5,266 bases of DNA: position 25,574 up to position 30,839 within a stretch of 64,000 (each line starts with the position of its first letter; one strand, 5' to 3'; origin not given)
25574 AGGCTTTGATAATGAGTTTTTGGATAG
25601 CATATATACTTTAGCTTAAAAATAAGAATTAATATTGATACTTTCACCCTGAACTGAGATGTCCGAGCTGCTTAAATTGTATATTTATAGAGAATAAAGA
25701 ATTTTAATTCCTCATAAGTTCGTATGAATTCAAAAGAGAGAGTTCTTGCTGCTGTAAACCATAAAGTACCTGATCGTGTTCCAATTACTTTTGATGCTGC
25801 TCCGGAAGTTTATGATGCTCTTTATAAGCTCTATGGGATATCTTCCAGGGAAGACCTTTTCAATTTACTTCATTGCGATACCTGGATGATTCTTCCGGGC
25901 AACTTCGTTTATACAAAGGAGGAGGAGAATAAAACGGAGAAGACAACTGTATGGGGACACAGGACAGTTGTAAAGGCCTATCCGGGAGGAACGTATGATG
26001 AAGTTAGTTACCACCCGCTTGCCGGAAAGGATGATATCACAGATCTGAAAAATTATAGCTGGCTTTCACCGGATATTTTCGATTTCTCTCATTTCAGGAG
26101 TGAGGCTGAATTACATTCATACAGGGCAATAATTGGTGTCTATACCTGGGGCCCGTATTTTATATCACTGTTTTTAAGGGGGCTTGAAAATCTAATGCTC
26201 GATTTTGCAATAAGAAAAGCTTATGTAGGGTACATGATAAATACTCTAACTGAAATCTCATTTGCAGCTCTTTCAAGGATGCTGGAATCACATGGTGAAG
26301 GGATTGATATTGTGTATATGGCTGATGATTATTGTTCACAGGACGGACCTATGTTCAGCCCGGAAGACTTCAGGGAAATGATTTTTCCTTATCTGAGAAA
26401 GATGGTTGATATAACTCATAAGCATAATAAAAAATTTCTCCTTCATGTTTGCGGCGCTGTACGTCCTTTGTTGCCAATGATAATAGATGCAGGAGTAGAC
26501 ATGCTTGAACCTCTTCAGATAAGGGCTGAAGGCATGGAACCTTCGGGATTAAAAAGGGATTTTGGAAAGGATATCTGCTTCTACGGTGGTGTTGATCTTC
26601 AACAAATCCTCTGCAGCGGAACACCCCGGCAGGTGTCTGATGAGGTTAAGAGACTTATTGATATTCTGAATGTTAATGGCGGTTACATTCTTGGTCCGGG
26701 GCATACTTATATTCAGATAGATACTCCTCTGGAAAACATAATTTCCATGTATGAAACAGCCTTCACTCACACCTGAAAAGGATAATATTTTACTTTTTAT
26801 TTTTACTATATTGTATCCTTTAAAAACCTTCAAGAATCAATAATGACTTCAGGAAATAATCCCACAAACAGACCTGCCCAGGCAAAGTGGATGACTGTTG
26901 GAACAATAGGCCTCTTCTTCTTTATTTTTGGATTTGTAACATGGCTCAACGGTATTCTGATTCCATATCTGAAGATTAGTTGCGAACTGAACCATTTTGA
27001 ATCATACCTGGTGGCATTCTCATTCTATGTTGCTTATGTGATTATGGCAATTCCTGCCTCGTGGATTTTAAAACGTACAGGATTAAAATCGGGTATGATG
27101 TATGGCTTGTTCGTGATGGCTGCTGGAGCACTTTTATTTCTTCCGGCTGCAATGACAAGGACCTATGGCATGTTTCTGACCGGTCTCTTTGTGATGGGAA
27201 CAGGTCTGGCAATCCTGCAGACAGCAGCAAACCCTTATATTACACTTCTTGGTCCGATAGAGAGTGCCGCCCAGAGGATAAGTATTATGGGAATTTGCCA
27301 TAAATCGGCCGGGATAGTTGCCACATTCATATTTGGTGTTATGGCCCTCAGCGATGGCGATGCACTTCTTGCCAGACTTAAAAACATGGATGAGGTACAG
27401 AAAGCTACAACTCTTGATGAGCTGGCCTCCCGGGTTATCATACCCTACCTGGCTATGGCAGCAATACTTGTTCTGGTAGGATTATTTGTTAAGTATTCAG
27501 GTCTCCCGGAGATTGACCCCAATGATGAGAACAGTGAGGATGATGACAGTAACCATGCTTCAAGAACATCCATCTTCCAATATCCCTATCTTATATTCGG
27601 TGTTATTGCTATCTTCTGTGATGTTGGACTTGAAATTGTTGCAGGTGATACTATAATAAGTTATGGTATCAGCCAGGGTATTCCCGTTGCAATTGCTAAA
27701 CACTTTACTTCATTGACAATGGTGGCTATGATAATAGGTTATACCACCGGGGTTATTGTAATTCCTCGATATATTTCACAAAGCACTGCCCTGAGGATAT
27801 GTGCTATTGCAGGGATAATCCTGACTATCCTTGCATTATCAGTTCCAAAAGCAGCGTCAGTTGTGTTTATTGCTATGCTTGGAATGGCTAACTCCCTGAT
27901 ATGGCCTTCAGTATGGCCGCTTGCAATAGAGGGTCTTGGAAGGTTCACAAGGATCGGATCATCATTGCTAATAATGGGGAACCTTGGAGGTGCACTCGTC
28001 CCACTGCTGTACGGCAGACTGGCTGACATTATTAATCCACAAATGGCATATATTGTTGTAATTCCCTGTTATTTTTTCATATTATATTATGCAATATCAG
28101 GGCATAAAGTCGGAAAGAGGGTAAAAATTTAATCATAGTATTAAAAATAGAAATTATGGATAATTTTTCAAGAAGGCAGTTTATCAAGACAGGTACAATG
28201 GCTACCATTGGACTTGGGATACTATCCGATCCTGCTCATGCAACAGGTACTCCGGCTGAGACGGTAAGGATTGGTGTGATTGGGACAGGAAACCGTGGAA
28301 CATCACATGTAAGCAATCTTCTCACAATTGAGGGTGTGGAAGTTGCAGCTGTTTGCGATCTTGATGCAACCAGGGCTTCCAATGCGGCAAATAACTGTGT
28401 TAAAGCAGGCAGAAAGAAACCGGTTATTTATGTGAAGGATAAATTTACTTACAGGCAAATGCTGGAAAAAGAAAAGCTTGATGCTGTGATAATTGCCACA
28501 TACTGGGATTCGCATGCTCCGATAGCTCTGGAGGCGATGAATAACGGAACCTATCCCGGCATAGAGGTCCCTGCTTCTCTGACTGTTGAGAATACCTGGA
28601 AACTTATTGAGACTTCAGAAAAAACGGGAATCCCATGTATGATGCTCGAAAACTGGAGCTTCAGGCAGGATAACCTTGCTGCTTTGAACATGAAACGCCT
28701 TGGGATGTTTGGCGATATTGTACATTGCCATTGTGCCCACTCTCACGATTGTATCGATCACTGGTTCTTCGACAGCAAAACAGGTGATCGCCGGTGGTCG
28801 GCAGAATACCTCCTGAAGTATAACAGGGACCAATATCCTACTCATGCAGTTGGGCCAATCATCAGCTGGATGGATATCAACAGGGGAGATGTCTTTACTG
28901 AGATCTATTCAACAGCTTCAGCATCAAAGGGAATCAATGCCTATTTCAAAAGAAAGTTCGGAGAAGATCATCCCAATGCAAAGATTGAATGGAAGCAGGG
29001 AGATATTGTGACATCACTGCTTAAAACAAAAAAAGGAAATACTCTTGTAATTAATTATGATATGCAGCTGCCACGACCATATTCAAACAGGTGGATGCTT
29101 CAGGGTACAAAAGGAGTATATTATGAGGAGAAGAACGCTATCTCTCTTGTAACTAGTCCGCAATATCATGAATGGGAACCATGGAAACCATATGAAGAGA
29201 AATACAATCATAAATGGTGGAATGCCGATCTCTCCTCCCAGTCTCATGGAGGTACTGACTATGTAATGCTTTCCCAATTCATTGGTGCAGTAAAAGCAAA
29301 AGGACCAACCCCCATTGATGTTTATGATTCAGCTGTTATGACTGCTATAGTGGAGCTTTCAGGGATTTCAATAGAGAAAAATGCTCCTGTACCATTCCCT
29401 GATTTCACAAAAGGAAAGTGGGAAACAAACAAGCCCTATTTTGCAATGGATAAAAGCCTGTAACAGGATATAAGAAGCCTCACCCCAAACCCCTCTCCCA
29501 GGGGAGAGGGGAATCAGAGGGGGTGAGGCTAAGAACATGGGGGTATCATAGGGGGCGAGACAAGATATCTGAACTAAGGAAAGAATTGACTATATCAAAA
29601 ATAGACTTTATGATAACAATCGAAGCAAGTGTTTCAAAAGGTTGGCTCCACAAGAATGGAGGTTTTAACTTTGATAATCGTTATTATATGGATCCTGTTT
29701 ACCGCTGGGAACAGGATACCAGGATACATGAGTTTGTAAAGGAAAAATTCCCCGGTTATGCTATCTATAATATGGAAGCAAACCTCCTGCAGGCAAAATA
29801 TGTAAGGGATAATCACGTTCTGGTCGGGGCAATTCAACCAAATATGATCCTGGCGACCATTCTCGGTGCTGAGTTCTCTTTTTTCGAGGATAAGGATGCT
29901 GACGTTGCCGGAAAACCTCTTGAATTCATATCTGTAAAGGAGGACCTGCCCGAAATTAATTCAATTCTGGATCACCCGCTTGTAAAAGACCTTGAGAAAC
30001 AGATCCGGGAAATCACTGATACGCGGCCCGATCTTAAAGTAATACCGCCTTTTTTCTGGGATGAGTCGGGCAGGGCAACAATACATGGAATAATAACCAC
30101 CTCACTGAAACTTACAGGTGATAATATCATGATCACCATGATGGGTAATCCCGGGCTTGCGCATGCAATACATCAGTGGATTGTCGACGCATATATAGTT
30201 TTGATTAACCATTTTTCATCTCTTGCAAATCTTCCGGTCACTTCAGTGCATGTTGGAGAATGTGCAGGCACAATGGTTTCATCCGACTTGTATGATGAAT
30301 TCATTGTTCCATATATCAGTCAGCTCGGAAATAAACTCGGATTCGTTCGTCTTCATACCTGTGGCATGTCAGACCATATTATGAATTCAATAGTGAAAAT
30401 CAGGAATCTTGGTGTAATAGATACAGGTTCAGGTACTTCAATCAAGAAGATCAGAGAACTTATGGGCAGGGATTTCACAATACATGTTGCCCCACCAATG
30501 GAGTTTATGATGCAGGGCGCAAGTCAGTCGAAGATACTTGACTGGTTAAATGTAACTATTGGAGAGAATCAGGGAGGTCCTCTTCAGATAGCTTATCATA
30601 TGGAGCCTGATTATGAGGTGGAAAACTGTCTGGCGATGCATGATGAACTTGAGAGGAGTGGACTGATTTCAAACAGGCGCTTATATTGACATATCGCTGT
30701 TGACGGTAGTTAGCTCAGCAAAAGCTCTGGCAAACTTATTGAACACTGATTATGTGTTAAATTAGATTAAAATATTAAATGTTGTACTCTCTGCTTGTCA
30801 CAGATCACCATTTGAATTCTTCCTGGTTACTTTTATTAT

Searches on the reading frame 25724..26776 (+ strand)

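Call 40: search_protein_families(library=pfam, proteins=[window:25724-26776:+], max_evalue=0.0001)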
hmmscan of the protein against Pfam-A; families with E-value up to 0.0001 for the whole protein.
window:25724-26776:+ (350 aa): 1 family
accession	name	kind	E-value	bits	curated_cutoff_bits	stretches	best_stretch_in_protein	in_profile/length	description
PF01208.23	URO-D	-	1.2e-23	84.1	23.9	1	143-346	145-343/346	Uroporphyrinogen decarboxylase (URO-D)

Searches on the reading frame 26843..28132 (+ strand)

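Call 40: search_protein_families(library=pfam, proteins=[window:26843-28132:+], max_evalue=0.0001)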
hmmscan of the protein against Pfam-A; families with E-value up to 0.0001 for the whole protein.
window:26843-28132:+ (429 aa): 1 family
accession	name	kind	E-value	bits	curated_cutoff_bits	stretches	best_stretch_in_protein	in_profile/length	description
PF07690.21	MFS_1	-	2.5e-19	69.8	33.4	1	24-387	3-347/347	Major Facilitator Superfamily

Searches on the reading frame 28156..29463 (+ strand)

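Call 40: search_protein_families(library=pfam, proteins=[window:28156-29463:+], max_evalue=0.0001)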
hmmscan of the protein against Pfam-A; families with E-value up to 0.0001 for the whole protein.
window:28156-29463:+ (435 aa): 2 families
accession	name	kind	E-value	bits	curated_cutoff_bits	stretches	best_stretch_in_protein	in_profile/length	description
PF21252.2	Glyco_hydro_109_C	-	3e-50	170.6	27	1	174-341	1-185/187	Glycosyl hydrolase 109, C-terminal domain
PF01408.29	GFO_IDH_MocA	-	1.2e-12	49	24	1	37-162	1-117/120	Oxidoreductase family, NAD-binding Rossmann fold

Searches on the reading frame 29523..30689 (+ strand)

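Call 40: search_protein_families(library=pfam, proteins=[window:29523-30689:+], max_evalue=0.0001)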
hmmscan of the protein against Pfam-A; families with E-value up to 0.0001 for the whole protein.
window:29523-30689:+ (388 aa): 1 family
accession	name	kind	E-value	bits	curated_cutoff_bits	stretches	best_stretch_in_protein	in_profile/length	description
PF01208.23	URO-D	-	1.1e-05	25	23.9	1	200-311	163-277/346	Uroporphyrinogen decarboxylase (URO-D)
